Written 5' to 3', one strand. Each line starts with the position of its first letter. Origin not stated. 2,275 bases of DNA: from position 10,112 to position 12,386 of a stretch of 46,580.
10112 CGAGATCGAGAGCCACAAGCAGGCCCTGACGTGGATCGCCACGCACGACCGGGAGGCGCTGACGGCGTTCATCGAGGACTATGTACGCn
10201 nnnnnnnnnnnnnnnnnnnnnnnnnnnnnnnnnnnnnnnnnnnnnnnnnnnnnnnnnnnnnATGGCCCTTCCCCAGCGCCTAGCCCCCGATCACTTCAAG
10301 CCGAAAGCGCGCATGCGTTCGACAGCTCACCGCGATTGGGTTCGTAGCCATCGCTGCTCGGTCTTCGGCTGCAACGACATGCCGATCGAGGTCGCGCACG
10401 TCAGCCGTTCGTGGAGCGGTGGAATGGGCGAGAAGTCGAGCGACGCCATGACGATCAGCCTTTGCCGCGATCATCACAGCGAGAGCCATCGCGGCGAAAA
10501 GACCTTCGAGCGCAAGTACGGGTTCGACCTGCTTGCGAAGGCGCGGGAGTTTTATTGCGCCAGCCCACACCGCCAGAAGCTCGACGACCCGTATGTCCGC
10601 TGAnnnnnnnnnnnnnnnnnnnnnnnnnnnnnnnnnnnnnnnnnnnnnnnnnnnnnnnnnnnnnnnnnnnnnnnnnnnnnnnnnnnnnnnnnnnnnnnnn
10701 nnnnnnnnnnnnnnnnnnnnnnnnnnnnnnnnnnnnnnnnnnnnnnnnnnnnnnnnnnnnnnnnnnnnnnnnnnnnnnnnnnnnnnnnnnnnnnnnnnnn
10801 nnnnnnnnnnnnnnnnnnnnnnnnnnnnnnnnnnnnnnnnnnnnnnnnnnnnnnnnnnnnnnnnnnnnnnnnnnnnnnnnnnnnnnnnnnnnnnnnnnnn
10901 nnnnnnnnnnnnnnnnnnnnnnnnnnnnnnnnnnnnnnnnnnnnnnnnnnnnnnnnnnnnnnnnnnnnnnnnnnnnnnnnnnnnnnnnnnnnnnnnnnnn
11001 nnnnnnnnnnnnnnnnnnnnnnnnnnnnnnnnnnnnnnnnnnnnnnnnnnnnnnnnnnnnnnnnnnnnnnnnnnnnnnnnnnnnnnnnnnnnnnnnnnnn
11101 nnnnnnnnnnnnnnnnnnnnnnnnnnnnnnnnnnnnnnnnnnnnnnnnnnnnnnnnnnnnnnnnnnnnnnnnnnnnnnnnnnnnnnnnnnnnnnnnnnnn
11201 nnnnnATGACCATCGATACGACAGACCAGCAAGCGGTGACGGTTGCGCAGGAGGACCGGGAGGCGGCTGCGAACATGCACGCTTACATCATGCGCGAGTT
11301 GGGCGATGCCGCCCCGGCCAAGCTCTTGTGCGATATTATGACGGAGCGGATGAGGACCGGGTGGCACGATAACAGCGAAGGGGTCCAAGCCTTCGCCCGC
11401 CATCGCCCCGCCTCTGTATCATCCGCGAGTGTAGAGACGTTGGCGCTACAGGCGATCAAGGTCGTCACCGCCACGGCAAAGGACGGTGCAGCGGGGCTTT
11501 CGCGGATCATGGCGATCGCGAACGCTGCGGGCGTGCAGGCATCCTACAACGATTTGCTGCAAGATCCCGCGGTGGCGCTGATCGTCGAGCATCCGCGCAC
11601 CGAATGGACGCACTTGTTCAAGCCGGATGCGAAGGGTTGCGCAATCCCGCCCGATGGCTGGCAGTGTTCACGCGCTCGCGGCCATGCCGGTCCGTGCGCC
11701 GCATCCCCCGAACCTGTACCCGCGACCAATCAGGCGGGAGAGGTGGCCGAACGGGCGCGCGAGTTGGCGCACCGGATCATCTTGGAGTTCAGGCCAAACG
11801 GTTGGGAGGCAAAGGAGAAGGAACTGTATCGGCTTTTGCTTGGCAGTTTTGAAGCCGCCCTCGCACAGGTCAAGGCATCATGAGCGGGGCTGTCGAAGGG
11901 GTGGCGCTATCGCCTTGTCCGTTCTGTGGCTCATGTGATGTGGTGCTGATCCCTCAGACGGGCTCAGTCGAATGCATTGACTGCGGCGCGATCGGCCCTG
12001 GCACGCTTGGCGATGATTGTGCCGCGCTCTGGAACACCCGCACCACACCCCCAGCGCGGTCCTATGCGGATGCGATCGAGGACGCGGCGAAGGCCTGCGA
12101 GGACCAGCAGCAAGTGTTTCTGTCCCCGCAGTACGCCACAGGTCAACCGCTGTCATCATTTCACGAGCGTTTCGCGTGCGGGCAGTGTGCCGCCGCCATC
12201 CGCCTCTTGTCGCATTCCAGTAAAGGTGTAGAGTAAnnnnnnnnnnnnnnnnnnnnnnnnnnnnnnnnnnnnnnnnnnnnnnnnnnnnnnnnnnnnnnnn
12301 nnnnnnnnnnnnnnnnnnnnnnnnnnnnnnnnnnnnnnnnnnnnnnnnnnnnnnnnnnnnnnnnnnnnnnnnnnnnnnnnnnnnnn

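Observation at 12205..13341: Intact TnpB nuclease gene inserted into the 3' end of a Lar-like gene, bracketed by a 10-bp direct repeat, with a clean empty-site reconstruction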

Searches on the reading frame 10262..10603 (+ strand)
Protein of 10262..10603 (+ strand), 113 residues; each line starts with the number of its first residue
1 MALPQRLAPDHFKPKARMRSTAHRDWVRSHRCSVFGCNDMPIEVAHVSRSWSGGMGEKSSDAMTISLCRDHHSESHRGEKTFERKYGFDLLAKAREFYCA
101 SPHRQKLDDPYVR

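Call 4: search_protein_families(library=pfam, proteins=[window:10262-10603:+], max_evalue=0.01)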
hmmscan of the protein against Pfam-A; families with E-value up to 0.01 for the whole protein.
window:10262-10603:+ (113 aa): 2 families
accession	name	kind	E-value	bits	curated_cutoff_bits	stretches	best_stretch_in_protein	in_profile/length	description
PF06147.18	DUF968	-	1e-12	48.8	27.8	1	13-94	81-161/171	Protein of unknown function (DUF968)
PF16784.11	HNHc_6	-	0.00011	22.3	26.6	1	27-87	123-185/204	Putative HNHc nuclease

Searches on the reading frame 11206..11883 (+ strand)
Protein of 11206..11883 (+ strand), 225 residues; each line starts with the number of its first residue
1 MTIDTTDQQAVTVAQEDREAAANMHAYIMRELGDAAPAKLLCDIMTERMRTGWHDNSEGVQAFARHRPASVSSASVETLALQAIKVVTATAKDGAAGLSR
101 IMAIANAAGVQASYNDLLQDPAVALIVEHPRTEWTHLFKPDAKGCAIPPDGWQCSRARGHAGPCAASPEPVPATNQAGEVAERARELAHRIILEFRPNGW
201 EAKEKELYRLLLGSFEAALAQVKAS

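Call 4: search_protein_families(library=pfam, proteins=[window:11206-11883:+], max_evalue=0.01)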
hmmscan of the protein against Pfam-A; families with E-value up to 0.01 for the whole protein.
window:11206-11883:+ (225 aa): 0 families

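Call 64: search_protein_families(library=phrogs, proteins=[window:11206-11883:+], max_evalue=0.00001)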
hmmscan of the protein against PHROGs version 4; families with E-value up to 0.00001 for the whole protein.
window:11206-11883:+ (225 aa): 0 families

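Call 80: find_encoding_contigs(protein=window:11206-11883:+, flank=3000, max_places=8)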
Protein window:11206-11883:+ (225 aa): 3 contigs read that carry it; 1 place shown.
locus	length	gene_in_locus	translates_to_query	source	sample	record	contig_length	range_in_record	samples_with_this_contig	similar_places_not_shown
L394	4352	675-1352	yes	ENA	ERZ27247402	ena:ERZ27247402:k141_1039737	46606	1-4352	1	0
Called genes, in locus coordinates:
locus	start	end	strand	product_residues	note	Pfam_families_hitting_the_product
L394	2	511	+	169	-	?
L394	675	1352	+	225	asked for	-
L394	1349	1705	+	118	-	PF14354:Lar_restr_allev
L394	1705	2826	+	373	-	PF01385:OrfB_IS605, PF07282:Cas12f1-like_TNB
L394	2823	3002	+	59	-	-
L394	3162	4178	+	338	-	PF00589:Phage_integrase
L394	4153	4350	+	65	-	-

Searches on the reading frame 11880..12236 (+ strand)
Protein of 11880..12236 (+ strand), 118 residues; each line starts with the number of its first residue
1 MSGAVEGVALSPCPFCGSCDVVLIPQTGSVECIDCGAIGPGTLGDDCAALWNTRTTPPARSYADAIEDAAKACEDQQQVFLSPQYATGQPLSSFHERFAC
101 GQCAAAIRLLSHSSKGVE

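Call 4: search_protein_families(library=pfam, proteins=[window:11880-12236:+], max_evalue=0.01)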
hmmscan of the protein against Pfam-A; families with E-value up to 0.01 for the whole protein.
window:11880-12236:+ (118 aa): 1 family
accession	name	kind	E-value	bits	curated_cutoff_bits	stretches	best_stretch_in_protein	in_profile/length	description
PF14354.12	Lar_restr_allev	-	1.6e-07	31.9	28.6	1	10-55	3-58/58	Restriction alleviation protein Lar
